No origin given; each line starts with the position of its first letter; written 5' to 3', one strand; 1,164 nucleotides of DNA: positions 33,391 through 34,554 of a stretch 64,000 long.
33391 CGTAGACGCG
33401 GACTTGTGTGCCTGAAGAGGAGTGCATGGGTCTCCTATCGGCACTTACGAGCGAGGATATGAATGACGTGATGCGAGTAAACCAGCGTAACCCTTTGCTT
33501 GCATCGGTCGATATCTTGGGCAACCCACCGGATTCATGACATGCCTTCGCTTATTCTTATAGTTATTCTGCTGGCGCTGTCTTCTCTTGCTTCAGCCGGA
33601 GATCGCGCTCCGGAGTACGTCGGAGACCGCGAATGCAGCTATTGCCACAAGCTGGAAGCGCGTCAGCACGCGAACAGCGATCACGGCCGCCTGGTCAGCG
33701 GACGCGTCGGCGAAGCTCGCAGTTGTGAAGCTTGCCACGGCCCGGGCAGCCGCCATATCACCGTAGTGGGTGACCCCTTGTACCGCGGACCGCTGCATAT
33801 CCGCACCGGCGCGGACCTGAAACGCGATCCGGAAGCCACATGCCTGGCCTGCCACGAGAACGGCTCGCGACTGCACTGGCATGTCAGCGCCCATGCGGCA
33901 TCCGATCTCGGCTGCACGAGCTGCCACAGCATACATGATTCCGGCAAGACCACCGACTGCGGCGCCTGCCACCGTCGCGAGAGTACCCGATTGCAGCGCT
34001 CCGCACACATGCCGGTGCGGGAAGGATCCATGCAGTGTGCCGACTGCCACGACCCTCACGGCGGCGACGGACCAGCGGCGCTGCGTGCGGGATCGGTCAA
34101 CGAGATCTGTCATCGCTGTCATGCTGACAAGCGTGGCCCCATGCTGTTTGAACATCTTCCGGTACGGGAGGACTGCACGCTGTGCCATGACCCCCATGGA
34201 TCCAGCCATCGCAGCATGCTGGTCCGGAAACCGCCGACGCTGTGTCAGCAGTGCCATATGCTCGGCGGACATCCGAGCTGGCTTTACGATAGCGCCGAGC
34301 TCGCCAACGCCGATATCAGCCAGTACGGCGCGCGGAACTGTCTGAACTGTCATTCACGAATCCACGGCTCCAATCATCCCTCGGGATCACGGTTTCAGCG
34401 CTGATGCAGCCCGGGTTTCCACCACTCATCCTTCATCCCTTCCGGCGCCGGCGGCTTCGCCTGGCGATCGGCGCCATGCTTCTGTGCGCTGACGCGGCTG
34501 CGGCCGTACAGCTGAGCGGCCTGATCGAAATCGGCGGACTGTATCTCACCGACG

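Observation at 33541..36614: MtoAB/PioAB-type porin-decaheme cytochrome conduit in a probable autotroph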

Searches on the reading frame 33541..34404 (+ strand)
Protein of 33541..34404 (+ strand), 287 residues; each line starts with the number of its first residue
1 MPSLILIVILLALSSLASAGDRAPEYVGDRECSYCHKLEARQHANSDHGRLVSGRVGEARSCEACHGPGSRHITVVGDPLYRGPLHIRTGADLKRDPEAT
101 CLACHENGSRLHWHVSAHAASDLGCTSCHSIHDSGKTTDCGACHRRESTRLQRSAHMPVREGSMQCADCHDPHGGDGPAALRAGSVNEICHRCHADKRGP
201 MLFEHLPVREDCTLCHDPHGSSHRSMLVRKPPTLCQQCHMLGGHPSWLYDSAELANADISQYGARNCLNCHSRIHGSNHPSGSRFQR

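Call 3: search_protein_families(library=ncbifam, proteins=[window:33541-34404:+], max_evalue=0.01)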
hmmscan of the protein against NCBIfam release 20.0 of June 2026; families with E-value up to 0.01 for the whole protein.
window:33541-34404:+ (287 aa): 4 families
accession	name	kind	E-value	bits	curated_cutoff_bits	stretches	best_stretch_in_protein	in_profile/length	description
TIGR03508.1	decahem_SO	subfamily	7.3e-65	219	192.2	1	28-281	1-258/258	DmsE family decaheme c-type cytochrome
NF041028.1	decahem_GSU2203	exception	5.2e-62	209.9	325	1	24-282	31-306/317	GSU2203 family decaheme c-type cytochrome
TIGR01905.1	paired_CXXCH_1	subfamily_domain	1.5e-19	69.6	25.2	2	205-239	1-36/41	doubled CXXCH domain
TIGR03153.1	cytochr_NrfH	equivalog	0.00027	21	134.2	0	136-174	27-63/138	cytochrome c nitrite reductase small subunit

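Call 4: search_protein_families(library=pfam, proteins=[window:33541-34404:+], max_evalue=0.01)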
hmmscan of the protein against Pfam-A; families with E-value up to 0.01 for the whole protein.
window:33541-34404:+ (287 aa): 3 families
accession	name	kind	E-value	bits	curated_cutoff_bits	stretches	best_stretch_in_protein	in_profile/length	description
PF09699.15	Paired_CXXCH_1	-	4e-27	94.1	20.6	2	205-240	1-37/41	Doubled CXXCH motif (Paired_CXXCH_1)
PF14522.11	Cytochrome_C7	-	1.1e-09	38.4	24.8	1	30-106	14-67/67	Cytochrome c7 and related cytochrome c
PF22113.1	Mtrc-MtrF_II-IV_dom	-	1.6e-08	34.7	30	1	137-279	6-135/176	Outer membrane cytochrome MtrC/MtrF-like, domains II/IV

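Call 6: search_solved_structures(query=window:33541-34401:+, max_evalue=0.001, show_alignments=1)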
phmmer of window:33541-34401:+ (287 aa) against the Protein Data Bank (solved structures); distinct sequences matched with E-value up to 0.001: 2.
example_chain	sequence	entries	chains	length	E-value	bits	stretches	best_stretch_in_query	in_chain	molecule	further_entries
6r2q_A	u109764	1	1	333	1.2e-54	189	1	21-287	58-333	Cystathionine beta-synthase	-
6qvm_A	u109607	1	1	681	9.6e-07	31.6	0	61-243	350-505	Multiheme cytochrome cf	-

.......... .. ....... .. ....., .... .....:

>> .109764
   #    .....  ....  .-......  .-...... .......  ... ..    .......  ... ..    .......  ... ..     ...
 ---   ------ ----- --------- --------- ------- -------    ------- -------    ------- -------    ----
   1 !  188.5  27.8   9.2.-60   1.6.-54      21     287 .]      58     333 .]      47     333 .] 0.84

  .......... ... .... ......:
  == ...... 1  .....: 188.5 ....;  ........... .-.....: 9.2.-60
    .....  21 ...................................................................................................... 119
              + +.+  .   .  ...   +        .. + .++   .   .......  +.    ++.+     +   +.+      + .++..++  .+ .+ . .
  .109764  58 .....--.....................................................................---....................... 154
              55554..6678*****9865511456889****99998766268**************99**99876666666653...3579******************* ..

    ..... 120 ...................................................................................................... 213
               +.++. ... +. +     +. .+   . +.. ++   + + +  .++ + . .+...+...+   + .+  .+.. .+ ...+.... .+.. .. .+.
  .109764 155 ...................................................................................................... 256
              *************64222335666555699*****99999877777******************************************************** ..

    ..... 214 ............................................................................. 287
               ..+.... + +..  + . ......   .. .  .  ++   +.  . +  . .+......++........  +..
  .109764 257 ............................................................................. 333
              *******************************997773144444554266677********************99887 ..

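Call 8: find_homologous_proteins(query=window:33541-34401:+)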
Query window:33541-34401:+ (287 aa): 6526 proteins with E <= 0.001 among 8000 candidates; the best 120 are listed.
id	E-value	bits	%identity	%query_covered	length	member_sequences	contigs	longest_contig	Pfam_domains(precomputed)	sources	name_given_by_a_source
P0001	7.1e-172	589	88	100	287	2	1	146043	PF09699.16,PF14537.12,PF14522.12,PF22113.2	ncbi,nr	ncbi:MAG: DmsE family decaheme c-type cytochrome [Gammaproteobacteria bacterium]|nr:DmsE family deca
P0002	7.4e-152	523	78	100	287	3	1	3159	PF09699.16,PF14537.12,PF14522.12,PF22113.2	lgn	-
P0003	1.4e-146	506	74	100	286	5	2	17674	PF09699.16,PF14537.12,PF14522.12,PF22113.2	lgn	-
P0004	1.3e-137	476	71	100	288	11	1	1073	PF09699.16,PF14537.12,PF02085.22,PF14522.12,PF22113.2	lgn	-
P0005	3.8e-117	409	85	71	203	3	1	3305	PF09699.16,PF14537.12,PF14522.12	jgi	-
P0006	6.9e-116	405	63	99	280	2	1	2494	PF09699.16,PF14522.12,PF22113.2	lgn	-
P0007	8.4e-97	342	52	99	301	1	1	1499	PF09699.16,PF14537.12,PF22678.2,PF14522.12,PF22113.2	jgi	-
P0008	2.6e-95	337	51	99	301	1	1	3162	PF09699.16,PF14537.12,PF14522.12,PF22113.2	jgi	jgi:DmsE family decaheme c-type cytochrome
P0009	5.9e-95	336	56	91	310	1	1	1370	PF09699.16,PF14537.12,PF14522.12,PF22113.2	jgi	jgi:DmsE family decaheme c-type cytochrome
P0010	3.7e-94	334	51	100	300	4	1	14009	PF09699.16,PF14537.12,PF22678.2,PF03264.20,PF14522.12,PF22113.2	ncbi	-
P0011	4.2e-92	327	51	99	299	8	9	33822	PF09699.16,PF14537.12,PF22678.2,PF03264.20,PF14522.12,PF22113.2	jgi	jgi:DmsE family decaheme c-type cytochrome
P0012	1.0e-91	326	52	98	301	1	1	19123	PF09699.16,PF14537.12,PF22678.2,PF14522.12,PF22113.2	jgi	jgi:DmsE family decaheme c-type cytochrome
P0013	3.6e-91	324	50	99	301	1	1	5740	PF09699.16,PF14537.12,PF13435.12,PF22678.2,PF14522.12,PF22113.2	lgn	-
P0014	7.8e-91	323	52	99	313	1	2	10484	PF09699.16,PF14537.12,PF22678.2,PF14522.12,PF22113.2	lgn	-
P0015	3.0e-90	321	50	99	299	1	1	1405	PF09699.16,PF14537.12,PF22678.2,PF03264.20,PF14522.12,PF22113.2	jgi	jgi:DmsE family decaheme c-type cytochrome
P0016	8.8e-88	313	48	99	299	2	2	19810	PF09699.16,PF14537.12,PF22678.2,PF03264.20,PF14522.12,PF22113.2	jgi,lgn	jgi:DmsE family decaheme c-type cytochrome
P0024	4.3e-83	297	49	99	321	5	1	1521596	PF09699.16,PF14537.12,PF22678.2,PF14522.12,PF22113.2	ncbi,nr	ncbi:MAG: DmsE family decaheme c-type cytochrome [Gammaproteobacteria bacterium]|nr:DmsE family deca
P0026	2.5e-81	291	46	100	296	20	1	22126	PF09699.16,PF14537.12,PF22678.2,PF14522.12,PF22113.2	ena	-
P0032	1.6e-74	269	48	95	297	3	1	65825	PF09699.16,PF14537.12,PF22678.2,PF14522.12,PF22113.2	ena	-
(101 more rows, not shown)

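Call 10: find_encoding_contigs(protein=P0001, flank=10000, max_places=3)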
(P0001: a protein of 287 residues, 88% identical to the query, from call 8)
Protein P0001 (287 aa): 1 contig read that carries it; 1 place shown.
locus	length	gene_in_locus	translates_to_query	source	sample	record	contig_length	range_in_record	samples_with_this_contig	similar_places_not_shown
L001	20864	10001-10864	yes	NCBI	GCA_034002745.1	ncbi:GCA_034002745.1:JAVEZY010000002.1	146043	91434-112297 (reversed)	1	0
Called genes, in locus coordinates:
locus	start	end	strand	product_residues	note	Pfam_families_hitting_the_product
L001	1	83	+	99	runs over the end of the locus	-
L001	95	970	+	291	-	PF00294:PfkB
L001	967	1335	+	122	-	-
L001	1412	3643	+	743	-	PF00580:UvrD-helicase, PF13245:AAA_19, PF13604:AAA_30 (faint), PF13361:UvrD_C, PF13538:UvrD_C_2, PF21196:PcrA_UvrD_tudor (weak)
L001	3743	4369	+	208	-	PF03352:Adenine_glyco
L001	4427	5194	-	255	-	PF03167:UDG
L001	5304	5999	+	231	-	PF00117:GATase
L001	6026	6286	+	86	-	PF13670:PepSY_2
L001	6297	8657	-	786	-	PF00989:PAS (weak), PF08447:PAS_3, PF00989:PAS, PF08448:PAS_4, PF13426:PAS_9, PF08447:PAS_3, PF00990:GGDEF, PF00563:EAL, +4 more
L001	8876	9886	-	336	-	-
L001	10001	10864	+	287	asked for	PF14522:Cytochrome_C7 (faint), PF14537:Cytochrom_c3_2 (faint), PF22113:Mtrc-MtrF_II-IV_dom (faint), PF09699:Paired_CXXCH_1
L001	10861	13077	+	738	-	PF11854:MtrB_PioB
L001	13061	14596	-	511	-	PF00672:HAMP (weak), PF00990:GGDEF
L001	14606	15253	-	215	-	PF22113:Mtrc-MtrF_II-IV_dom (faint), PF13435:Cytochrome_C554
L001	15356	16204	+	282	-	PF01872:RibD_C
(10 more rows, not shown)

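Call 11: find_encoding_contigs(protein=P0003, flank=8000, max_places=2)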
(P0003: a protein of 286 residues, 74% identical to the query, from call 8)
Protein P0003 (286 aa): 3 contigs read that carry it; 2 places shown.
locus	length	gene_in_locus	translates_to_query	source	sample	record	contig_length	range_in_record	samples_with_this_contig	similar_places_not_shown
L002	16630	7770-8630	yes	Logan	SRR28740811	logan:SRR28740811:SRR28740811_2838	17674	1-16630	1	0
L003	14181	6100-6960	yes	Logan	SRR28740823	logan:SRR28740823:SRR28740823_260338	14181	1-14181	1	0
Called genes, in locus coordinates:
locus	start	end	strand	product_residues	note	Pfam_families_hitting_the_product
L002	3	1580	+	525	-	?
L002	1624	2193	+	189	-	PF03352:Adenine_glyco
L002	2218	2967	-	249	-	PF03167:UDG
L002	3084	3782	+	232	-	PF00117:GATase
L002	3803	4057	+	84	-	PF13670:PepSY_2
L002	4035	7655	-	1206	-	PF00989:PAS (weak), PF08447:PAS_3, PF00989:PAS, PF08448:PAS_4, PF13188:PAS_8, PF13426:PAS_9, PF00990:GGDEF, PF00563:EAL, +3 more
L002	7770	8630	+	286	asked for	PF14522:Cytochrome_C7 (faint), PF14537:Cytochrom_c3_2 (faint), PF22113:Mtrc-MtrF_II-IV_dom (weak), PF09699:Paired_CXXCH_1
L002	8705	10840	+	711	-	PF11854:MtrB_PioB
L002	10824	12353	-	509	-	PF00672:HAMP, PF00990:GGDEF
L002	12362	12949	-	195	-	PF14522:Cytochrome_C7 (faint), PF22113:Mtrc-MtrF_II-IV_dom (faint), PF13435:Cytochrome_C554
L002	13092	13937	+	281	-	PF01872:RibD_C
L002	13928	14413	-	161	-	PF13161:DUF3996 (weak)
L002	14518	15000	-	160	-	PF00072:Response_reg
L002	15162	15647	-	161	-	-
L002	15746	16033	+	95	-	PF03869:Arc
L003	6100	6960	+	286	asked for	PF14522:Cytochrome_C7 (faint), PF14537:Cytochrom_c3_2 (faint), PF22113:Mtrc-MtrF_II-IV_dom (weak), PF09699:Paired_CXXCH_1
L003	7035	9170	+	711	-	PF11854:MtrB_PioB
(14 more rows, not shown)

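Call 12: find_encoding_contigs(protein=P0011, flank=8000, max_places=2)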
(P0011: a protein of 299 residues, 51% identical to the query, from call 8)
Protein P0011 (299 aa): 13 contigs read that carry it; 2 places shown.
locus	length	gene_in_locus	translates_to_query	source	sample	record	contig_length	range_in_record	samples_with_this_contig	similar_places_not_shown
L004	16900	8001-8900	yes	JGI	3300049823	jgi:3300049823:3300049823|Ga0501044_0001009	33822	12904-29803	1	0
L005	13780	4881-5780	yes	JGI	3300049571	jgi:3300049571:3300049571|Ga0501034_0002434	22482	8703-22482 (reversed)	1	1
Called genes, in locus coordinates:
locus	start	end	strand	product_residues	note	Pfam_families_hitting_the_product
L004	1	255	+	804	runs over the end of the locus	PF01588:tRNA_bind, PF03483:B3_4, PF03484:B5, PF17759:tRNA_synthFbeta, PF03147:FDX-ACB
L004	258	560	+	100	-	PF00216:Bac_DNA_binding, PF18291:HU-HIG (weak)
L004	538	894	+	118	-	PF13411:MerR_1, PF00376:MerR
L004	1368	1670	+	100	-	-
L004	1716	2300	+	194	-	PF00163:Ribosomal_S4, PF01479:S4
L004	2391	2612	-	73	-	-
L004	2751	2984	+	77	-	-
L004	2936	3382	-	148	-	PF00127:Copper-bind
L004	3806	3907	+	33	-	-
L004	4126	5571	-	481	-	PF00266:Aminotran_5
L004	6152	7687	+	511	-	PF08668:HDOD, PF00990:GGDEF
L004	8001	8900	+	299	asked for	PF03264:Cytochrom_NNT (faint), PF14522:Cytochrome_C7 (faint), PF22113:Mtrc-MtrF_II-IV_dom (faint), PF22678:Cytochrom_c_NrfB-like (faint), PF14537:Cytochrom_c3_2 (weak), PF09699:Paired_CXXCH_1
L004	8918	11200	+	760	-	PF11854:MtrB_PioB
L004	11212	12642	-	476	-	PF00672:HAMP (weak), PF00990:GGDEF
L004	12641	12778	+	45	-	-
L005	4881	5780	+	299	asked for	PF03264:Cytochrom_NNT (faint), PF14522:Cytochrome_C7 (faint), PF22113:Mtrc-MtrF_II-IV_dom (faint), PF22678:Cytochrom_c_NrfB-like (faint), PF14537:Cytochrom_c3_2 (weak), PF09699:Paired_CXXCH_1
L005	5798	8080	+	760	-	PF11854:MtrB_PioB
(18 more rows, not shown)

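Call 13: find_encoding_contigs(protein=P0024, flank=8000, max_places=2)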
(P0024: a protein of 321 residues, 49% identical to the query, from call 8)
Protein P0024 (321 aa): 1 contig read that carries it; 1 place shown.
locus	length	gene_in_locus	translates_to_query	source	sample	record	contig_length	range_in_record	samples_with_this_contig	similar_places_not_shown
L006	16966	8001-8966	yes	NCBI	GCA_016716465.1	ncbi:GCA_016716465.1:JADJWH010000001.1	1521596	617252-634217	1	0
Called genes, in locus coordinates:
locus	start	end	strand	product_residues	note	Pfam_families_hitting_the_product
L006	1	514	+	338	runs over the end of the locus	PF02912:Phe_tRNA-synt_N, PF01409:tRNA-synt_2d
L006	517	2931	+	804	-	PF01588:tRNA_bind, PF03483:B3_4, PF03484:B5, PF17759:tRNA_synthFbeta, PF03147:FDX-ACB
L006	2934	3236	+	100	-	PF00216:Bac_DNA_binding, PF18291:HU-HIG (weak)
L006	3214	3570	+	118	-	PF13411:MerR_1, PF00376:MerR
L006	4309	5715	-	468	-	PF00266:Aminotran_5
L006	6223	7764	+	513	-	PF08668:HDOD, PF00990:GGDEF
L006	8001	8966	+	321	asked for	PF14522:Cytochrome_C7 (faint), PF22113:Mtrc-MtrF_II-IV_dom (faint), PF22678:Cytochrom_c_NrfB-like (weak), PF14537:Cytochrom_c3_2 (weak), PF09699:Paired_CXXCH_1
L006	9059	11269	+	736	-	PF11854:MtrB_PioB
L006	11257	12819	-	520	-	PF00990:GGDEF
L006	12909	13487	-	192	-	PF14522:Cytochrome_C7 (faint), PF22113:Mtrc-MtrF_II-IV_dom (faint), PF13435:Cytochrome_C554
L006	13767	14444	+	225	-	-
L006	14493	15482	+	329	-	PF00389:2-Hacid_dh, PF02826:2-Hacid_dh_C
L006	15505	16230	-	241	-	PF02683:DsbD_TM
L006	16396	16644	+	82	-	-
